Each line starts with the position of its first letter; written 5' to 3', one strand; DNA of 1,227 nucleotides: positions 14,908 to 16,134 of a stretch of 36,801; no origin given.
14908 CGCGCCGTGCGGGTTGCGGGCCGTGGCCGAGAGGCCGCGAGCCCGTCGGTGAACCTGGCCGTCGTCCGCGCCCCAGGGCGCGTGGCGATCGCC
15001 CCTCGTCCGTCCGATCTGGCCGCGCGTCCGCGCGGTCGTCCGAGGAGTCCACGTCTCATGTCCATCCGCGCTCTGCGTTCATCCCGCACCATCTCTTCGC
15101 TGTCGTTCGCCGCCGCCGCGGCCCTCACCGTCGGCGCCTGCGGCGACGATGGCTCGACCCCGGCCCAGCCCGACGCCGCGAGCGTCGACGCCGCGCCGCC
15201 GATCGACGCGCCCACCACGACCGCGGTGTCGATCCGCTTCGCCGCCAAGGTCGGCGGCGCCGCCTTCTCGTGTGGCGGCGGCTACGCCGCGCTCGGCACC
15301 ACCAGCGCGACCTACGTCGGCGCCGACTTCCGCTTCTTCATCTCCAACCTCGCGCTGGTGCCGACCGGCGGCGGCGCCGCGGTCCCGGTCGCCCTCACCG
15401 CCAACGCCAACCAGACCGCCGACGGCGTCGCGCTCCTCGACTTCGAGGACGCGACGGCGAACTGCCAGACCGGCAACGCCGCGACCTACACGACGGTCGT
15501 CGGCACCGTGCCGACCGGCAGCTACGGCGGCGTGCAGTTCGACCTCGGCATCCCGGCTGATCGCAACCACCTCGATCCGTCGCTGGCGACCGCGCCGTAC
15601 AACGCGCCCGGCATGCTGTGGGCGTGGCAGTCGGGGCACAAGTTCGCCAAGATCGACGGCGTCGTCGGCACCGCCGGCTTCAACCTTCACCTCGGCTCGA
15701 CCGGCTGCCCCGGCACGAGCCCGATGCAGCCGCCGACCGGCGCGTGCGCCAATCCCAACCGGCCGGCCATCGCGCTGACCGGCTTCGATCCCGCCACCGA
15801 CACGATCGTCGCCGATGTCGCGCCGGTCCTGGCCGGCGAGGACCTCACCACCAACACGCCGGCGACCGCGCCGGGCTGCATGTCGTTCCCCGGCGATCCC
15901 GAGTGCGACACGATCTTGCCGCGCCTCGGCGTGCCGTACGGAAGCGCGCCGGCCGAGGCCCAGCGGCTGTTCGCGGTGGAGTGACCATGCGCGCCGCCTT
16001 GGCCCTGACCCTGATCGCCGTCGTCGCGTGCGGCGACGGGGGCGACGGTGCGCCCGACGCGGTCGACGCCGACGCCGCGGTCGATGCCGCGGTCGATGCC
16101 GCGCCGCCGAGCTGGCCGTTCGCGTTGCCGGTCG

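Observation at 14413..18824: MbnP/MbnH-like 'metallo-mystery pair' embedded in a five-gene translationally coupled operon with an OMP-like protein, a lipoprotein and a mono-heme cytochrome c, preceded by a CCCGEH...DCGCADC membrane protein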

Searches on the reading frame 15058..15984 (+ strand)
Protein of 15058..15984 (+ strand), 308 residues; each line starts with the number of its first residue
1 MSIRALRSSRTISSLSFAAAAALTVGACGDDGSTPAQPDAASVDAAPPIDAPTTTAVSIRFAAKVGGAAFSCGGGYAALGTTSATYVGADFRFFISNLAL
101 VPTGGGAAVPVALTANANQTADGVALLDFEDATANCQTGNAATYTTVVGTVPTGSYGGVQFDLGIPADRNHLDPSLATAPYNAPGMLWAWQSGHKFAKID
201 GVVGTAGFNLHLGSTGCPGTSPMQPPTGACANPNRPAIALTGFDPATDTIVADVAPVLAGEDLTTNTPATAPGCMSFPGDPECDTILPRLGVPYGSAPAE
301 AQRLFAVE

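Call 4: search_protein_families(library=ncbifam, proteins=[window:15058-15984:+], max_evalue=1)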
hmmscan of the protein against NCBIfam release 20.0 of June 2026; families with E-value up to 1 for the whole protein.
window:15058-15984:+ (308 aa): 2 families
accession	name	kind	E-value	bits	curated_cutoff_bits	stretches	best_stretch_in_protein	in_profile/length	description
TIGR04052.2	MbnP_like_WxW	equivalog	1.3e-72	244.3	140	1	57-307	2-256/257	MbnP family copper-binding protein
NF045904.1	RND-peri-MexE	equivalog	0.075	11.9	714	0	11-53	6-48/390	multidrug efflux RND transporter periplasmic adaptor subunit MexE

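Call 5: search_protein_families(library=pfam, proteins=[window:15058-15984:+], max_evalue=1)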
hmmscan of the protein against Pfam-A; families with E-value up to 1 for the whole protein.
window:15058-15984:+ (308 aa): 1 family
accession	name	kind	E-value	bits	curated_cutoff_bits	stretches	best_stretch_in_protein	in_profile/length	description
PF20243.3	MbnP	-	5.2e-39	134.5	27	1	55-276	2-189/189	MbnP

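Call 10: search_solved_structures(query=window:15058-15984:+, max_evalue=1, show_alignments=2)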
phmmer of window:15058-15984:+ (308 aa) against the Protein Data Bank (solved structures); distinct sequences matched with E-value up to 1: 1.
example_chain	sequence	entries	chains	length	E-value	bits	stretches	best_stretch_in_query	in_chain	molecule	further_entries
7l6g_A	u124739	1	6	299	6.7e-32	114.4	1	54-298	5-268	Metallo-mystery pair system four-Cys motif protein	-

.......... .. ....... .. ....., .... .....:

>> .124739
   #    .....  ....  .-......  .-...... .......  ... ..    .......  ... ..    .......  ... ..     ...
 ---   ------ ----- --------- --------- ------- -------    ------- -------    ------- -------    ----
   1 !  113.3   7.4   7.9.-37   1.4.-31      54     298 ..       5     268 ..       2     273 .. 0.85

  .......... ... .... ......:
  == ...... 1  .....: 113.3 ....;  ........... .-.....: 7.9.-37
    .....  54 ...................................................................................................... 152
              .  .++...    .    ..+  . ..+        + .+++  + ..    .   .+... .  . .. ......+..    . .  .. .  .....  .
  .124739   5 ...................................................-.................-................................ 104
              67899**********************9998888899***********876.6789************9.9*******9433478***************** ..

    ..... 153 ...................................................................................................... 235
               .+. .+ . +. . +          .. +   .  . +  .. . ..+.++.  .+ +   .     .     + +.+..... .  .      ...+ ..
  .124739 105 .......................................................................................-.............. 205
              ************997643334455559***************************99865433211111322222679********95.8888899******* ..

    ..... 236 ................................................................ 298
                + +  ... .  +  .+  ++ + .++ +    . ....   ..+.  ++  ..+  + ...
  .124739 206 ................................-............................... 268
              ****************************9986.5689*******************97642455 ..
